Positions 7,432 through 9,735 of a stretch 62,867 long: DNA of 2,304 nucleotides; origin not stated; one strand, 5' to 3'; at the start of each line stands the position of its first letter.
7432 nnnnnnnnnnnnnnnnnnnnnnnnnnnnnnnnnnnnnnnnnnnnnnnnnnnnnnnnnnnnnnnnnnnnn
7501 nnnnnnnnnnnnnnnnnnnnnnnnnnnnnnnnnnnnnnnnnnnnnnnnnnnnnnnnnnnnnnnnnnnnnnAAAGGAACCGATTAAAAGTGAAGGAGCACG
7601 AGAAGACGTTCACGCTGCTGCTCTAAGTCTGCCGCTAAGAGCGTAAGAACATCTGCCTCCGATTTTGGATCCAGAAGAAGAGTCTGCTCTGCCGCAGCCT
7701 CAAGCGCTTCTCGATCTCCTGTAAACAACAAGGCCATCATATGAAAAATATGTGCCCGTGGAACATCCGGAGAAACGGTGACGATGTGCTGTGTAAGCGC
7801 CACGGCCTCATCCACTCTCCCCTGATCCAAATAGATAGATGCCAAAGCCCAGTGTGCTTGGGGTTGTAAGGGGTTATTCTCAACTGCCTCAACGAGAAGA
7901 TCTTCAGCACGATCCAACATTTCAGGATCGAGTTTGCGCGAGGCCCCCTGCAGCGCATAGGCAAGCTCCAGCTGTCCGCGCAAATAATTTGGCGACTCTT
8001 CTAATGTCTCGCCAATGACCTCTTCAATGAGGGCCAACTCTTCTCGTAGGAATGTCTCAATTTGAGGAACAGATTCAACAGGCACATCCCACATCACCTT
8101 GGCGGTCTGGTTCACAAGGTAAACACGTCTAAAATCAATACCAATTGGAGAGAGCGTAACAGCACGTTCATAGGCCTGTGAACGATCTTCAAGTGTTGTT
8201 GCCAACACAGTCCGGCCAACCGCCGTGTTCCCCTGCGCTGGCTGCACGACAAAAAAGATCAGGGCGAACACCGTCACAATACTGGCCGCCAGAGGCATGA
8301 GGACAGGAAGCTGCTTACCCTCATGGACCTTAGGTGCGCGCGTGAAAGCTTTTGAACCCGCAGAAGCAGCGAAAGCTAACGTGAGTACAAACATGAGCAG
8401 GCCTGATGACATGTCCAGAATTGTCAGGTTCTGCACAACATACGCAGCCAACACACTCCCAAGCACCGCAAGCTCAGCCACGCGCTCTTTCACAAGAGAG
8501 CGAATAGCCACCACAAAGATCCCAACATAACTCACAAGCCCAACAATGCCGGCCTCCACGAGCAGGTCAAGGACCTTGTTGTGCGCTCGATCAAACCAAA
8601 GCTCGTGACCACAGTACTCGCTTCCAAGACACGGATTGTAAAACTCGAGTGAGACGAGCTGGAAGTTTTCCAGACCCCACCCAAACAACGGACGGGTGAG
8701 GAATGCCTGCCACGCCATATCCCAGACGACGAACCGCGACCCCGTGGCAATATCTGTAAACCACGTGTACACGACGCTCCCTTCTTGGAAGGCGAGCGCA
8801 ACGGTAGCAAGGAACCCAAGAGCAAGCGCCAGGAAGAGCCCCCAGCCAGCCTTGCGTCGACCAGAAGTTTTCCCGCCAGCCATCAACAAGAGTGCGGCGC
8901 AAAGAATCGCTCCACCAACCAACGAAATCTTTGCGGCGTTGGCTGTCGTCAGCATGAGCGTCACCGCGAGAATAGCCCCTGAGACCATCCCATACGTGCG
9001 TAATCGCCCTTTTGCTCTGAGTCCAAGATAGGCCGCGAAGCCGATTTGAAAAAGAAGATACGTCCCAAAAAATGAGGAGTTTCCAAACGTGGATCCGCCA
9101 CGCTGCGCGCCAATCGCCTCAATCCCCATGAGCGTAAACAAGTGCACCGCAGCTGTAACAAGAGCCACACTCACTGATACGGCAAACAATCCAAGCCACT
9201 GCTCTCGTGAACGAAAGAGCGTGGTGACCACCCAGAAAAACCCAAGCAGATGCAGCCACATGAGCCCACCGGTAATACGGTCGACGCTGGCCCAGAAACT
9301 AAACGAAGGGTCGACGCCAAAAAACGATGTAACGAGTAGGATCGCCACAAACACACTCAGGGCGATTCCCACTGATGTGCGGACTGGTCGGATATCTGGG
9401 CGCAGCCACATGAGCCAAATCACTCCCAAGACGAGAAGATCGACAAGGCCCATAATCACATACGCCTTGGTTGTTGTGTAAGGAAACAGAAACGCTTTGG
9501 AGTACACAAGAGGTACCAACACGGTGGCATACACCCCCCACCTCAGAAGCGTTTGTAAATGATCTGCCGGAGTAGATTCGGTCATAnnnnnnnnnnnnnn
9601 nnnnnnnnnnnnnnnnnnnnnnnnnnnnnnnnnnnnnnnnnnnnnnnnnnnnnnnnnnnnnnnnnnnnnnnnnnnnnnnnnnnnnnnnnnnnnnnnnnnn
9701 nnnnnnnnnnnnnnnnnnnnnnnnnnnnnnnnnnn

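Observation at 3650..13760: Five paralogous O-antigen-ligase/O-OTase-TPR genes in one array: a possible substrate-specific protein-glycosylation battery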

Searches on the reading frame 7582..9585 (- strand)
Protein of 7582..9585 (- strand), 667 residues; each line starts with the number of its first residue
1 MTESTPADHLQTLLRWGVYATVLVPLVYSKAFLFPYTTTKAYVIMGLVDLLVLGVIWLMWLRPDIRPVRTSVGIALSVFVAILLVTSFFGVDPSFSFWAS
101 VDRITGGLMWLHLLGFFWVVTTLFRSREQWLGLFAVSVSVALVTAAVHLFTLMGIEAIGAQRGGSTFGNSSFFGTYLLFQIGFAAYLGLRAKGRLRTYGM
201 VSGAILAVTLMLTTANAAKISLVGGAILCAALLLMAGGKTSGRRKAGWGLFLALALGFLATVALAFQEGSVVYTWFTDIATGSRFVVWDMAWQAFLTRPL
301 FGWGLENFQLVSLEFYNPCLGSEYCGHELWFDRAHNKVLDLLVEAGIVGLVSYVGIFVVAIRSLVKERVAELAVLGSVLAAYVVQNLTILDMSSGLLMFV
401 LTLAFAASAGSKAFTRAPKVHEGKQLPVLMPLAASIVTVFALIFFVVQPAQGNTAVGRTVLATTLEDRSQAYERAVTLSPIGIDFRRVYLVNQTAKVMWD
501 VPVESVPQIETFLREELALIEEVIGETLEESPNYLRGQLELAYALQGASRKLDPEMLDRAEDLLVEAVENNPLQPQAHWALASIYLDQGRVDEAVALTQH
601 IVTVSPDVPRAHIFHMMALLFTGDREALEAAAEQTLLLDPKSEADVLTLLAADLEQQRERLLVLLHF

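Call 4: search_protein_families(library=pfam, proteins=[window:7582-9585:-], max_evalue=0.01)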
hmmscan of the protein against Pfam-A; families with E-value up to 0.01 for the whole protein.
window:7582-9585:- (667 aa): 7 families
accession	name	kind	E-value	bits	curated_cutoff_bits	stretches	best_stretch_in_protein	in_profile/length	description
PF04932.20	Wzy_C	-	8.4e-14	52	31.7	1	204-354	4-149/149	O-Antigen ligase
PF13432.12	TPR_16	-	2.8e-07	31.3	32.7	1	558-597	14-53/65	Tetratricopeptide repeat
PF14559.12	TPR_19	-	1.3e-06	29.1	25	1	557-612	7-62/68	Tetratricopeptide repeat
PF13428.12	TPR_14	-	1.2e-05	26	23.5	1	575-613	1-39/44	Tetratricopeptide repeat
PF07719.23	TPR_2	-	0.0013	19.1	27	0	575-606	1-32/34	Tetratricopeptide repeat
PF23914.1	TPR_CcmH_CycH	-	0.0024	18.2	42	0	541-605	88-151/158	Cytochrome c-type biogenesis protein H TPR domain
PF07721.20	TPR_4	-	0.0072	17.3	27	1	575-597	1-23/26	Tetratricopeptide repeat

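Call 9: search_protein_families(library=ncbifam, proteins=[window:7582-9585:-], max_evalue=0.1)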
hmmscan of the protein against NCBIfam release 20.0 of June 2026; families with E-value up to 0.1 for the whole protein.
window:7582-9585:- (667 aa): 8 families
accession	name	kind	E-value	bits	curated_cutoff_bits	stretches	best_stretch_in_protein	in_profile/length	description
TIGR02917.1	PEP_TPR_lipo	equivalog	1.5e-09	36.4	312.2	1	528-658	110-242/899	XrtA/PEP-CTERM system TPR-repeat protein PrsT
NF052415.1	T3SS_chap_SctY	equivalog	0.00059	20.3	70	1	581-651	12-84/106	type III secretion apparatus assembly chaperone SctY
TIGR03943.1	TIGR03943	equivalog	0.0027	17.1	88.8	1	380-483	6-111/221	TIGR03943 family putative permease subunit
NF008755.0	PRK11788.1-3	equivalog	0.0027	17.1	430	1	556-615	51-109/388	lipopolysaccharide assembly protein LapB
NF040959.1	MamA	equivalog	0.0046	16.4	200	1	558-620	122-182/204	magnetosome protein MamA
TIGR02521.1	type_IV_pilW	equivalog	0.01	15.4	154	1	552-609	42-99/234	type IV pilus biogenesis/stability protein PilW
NF008756.0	PRK11788.1-4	equivalog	0.013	14.6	474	1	526-618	93-184/389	lipopolysaccharide assembly protein LapB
NF008757.0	PRK11788.1-5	equivalog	0.021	14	363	1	544-620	183-259/388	lipopolysaccharide assembly protein LapB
